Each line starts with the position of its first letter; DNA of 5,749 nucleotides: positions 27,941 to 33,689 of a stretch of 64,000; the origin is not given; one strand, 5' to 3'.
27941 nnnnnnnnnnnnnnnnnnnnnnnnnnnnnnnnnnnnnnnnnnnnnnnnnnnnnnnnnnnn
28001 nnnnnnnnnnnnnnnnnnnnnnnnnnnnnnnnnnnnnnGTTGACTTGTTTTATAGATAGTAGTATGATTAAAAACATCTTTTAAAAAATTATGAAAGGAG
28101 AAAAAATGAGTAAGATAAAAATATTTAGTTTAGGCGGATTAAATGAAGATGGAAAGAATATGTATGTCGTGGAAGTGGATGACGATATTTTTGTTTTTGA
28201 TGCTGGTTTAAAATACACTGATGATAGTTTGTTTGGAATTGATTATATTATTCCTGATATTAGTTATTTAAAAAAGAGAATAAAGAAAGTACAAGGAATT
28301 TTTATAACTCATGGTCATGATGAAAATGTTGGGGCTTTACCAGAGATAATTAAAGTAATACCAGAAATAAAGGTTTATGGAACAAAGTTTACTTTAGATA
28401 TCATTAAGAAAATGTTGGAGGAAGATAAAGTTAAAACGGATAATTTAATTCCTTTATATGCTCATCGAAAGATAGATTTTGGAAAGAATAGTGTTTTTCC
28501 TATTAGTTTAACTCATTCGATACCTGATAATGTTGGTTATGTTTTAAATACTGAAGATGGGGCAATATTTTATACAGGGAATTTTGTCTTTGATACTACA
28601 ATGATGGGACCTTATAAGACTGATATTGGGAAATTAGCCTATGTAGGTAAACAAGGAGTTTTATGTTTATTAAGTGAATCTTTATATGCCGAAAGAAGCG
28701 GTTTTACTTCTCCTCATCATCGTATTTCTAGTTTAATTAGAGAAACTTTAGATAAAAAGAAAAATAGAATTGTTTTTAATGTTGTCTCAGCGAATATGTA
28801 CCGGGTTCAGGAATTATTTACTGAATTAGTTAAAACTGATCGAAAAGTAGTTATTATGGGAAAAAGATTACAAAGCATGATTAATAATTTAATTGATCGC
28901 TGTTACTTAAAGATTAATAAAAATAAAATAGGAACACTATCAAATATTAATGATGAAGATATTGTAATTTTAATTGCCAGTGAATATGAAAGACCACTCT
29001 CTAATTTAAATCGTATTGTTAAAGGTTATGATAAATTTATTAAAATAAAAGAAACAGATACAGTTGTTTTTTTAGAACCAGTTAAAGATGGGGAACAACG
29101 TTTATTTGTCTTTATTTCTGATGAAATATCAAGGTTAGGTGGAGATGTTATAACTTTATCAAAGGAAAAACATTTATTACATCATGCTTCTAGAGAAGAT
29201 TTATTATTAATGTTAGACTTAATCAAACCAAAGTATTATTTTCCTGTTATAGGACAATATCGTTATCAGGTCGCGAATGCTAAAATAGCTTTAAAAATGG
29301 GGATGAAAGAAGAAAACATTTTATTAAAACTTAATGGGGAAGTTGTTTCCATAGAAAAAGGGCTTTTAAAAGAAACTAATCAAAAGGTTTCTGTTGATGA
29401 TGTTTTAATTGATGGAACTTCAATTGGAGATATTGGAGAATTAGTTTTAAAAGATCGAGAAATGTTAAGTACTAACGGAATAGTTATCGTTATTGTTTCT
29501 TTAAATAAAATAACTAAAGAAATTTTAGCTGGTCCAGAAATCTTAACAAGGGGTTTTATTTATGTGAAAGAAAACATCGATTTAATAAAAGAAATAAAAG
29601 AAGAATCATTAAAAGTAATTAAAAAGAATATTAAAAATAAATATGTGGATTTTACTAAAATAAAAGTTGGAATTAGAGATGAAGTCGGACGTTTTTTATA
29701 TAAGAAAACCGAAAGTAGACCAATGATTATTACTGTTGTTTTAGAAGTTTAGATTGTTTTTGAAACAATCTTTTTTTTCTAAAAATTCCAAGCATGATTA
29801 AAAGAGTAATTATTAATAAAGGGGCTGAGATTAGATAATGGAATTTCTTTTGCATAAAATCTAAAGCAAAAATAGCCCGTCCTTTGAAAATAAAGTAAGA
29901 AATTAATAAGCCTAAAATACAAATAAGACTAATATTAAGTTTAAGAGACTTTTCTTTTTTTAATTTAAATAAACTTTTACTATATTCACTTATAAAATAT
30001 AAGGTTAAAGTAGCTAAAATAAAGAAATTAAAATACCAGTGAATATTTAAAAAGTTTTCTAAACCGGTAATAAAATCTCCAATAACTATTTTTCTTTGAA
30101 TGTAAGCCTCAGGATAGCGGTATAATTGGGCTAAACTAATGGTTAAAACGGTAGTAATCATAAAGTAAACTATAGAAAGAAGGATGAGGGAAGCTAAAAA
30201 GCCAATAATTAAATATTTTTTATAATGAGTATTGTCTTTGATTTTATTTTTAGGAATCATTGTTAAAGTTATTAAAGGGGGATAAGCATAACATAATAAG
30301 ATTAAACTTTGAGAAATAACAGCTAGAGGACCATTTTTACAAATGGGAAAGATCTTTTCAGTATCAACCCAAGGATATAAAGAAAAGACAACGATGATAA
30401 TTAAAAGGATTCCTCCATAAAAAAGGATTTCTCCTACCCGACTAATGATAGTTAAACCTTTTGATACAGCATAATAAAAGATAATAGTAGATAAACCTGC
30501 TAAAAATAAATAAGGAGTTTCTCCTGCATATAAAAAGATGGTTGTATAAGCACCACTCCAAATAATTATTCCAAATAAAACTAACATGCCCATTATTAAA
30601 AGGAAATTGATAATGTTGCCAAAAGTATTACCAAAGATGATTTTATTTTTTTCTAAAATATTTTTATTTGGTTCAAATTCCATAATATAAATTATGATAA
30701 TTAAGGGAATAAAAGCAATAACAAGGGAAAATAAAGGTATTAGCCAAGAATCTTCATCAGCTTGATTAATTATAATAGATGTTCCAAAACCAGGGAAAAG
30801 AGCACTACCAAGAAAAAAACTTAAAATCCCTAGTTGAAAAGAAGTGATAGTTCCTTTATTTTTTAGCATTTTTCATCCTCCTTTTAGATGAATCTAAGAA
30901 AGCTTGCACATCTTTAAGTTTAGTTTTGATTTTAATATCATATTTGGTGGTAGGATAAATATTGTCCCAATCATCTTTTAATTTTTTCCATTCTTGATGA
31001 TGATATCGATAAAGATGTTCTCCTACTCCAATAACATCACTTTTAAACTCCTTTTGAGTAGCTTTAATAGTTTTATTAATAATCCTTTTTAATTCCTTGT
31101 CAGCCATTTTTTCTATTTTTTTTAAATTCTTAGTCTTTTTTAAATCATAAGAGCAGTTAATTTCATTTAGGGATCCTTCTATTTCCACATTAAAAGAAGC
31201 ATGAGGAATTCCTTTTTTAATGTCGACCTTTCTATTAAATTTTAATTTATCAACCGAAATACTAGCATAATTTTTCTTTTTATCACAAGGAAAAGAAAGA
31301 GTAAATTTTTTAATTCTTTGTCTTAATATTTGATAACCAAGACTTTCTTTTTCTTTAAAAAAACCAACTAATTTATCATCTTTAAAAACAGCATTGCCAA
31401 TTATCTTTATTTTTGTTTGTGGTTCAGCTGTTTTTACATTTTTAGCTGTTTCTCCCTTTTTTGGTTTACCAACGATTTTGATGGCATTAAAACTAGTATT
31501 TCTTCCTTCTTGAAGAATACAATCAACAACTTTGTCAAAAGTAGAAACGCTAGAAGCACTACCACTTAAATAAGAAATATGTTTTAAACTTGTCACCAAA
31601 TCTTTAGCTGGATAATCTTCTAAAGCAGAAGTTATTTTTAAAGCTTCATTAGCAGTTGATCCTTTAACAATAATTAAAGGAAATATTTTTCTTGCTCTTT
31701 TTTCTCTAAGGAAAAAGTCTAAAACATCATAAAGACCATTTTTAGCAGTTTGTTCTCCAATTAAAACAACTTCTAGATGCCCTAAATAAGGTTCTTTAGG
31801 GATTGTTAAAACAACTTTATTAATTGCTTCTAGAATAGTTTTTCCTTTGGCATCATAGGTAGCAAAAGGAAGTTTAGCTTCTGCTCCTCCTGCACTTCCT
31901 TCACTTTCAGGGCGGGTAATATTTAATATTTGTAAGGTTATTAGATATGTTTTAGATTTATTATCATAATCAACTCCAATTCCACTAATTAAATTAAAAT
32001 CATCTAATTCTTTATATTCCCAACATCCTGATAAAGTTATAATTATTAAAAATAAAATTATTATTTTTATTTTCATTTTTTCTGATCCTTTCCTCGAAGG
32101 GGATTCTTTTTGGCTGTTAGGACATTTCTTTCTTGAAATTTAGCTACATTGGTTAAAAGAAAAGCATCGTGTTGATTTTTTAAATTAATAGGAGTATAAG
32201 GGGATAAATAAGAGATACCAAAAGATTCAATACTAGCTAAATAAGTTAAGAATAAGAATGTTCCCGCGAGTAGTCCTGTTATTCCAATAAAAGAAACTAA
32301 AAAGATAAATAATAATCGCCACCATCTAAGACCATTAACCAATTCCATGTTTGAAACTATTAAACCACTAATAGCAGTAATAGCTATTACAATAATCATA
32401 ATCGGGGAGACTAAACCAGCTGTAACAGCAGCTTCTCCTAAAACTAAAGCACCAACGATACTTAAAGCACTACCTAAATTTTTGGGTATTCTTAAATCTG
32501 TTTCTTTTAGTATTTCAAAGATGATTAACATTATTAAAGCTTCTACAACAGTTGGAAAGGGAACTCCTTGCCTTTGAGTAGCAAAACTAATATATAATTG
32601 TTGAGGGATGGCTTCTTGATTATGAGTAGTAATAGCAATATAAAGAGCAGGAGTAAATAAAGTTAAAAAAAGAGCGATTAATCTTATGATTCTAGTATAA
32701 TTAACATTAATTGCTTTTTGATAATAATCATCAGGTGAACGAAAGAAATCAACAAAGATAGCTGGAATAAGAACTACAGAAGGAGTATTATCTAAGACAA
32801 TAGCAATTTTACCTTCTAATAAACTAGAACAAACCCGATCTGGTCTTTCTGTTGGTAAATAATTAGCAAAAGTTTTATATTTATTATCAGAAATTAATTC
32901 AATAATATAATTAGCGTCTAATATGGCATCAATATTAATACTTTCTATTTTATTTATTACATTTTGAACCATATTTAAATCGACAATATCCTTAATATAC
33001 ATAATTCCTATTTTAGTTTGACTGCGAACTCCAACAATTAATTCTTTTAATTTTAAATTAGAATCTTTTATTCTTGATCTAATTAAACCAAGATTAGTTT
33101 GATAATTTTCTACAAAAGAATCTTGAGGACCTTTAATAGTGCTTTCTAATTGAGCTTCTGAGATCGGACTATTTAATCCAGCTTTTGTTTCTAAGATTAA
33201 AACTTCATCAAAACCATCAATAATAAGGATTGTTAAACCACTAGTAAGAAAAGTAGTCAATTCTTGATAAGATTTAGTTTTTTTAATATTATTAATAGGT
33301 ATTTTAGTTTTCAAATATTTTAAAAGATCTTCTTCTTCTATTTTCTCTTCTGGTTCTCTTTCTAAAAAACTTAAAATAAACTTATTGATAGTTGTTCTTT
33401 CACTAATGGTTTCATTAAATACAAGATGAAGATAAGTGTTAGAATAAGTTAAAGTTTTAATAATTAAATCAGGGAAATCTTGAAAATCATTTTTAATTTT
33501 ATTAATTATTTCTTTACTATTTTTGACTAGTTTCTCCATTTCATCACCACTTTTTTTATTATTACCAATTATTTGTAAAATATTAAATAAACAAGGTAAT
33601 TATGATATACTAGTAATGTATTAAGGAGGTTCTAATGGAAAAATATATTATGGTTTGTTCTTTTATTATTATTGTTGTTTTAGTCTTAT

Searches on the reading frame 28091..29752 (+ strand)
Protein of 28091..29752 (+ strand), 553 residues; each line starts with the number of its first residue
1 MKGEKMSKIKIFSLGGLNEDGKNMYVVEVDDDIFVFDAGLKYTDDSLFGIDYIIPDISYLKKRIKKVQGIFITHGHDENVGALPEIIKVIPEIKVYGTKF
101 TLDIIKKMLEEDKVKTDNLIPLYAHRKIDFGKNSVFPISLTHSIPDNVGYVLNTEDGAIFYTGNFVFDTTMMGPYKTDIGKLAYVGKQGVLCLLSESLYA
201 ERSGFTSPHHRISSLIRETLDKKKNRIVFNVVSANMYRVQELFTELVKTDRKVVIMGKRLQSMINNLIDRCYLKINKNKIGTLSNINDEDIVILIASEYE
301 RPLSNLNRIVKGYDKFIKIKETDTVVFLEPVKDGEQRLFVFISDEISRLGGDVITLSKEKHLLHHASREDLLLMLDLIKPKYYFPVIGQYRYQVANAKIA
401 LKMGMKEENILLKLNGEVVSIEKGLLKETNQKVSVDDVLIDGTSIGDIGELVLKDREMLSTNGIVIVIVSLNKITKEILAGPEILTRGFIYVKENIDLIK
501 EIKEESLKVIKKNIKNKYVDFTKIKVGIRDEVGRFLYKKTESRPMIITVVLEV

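Call 12: search_protein_families(library=pfam, proteins=[window:28091-29752:+], max_evalue=0.0001)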
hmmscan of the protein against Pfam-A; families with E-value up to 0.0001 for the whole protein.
window:28091-29752:+ (553 aa): 4 families
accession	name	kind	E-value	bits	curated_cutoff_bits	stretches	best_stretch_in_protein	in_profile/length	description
PF17770.6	RNase_J_C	-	1.8e-27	96.7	23.8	1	452-553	1-102/102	Ribonuclease J C-terminal domain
PF22505.1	RNase_J_b_CASP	-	1.9e-15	57.2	27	1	224-327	1-107/126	Ribonuclease J, beta-CASP domain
PF00753.33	Lactamase_B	-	2.2e-07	31.5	22.7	1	20-114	4-91/196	Metallo-beta-lactamase superfamily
PF12706.13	Lactamase_B_2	-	3.8e-06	27.1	27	1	60-166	24-144/200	Beta-lactamase superfamily domain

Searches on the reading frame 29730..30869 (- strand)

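Call 12: search_protein_families(library=pfam, proteins=[window:29730-30869:-], max_evalue=0.0001)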
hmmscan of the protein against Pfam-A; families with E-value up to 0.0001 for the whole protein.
window:29730-30869:- (379 aa): 1 family
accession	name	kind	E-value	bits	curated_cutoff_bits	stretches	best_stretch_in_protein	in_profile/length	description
PF03845.19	Spore_permease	-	3.2e-26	92.4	23.4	1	15-319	11-311/321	Spore germination protein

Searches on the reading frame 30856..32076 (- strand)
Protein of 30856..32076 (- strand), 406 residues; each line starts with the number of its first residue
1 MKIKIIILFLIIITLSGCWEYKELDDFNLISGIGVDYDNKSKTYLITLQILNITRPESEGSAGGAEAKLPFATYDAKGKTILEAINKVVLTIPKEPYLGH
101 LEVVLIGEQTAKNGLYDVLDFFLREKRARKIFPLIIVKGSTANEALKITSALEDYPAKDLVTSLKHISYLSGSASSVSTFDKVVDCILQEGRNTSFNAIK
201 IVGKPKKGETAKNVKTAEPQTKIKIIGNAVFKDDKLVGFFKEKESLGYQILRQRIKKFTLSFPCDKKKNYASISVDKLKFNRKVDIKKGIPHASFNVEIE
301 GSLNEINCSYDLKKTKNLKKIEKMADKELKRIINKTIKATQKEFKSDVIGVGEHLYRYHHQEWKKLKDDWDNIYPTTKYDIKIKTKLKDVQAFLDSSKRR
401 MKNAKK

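Call 12: search_protein_families(library=pfam, proteins=[window:30856-32076:-], max_evalue=0.0001)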
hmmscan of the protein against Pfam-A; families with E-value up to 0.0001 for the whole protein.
window:30856-32076:- (406 aa): 2 families
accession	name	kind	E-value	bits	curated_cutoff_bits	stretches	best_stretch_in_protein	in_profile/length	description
PF05504.16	Spore_GerAC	-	2.5e-41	142.1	23.6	1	227-389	2-165/167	Spore germination B3/ GerAC like, C-terminal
PF25198.1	Spore_GerAC_N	-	8.5e-36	123.9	27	1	21-196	2-171/176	Spore germination protein N-terminal domain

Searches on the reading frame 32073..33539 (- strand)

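Call 17: search_protein_families(library=pfam, proteins=[window:32073-33539:-], max_evalue=0.0001)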
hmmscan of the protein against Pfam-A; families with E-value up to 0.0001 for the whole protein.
window:32073-33539:- (488 aa): 1 family
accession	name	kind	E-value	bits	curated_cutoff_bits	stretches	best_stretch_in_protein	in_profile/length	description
PF03323.18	GerA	-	5.4e-153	510.3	27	1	14-472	2-464/466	Bacillus/Clostridium GerA spore germination protein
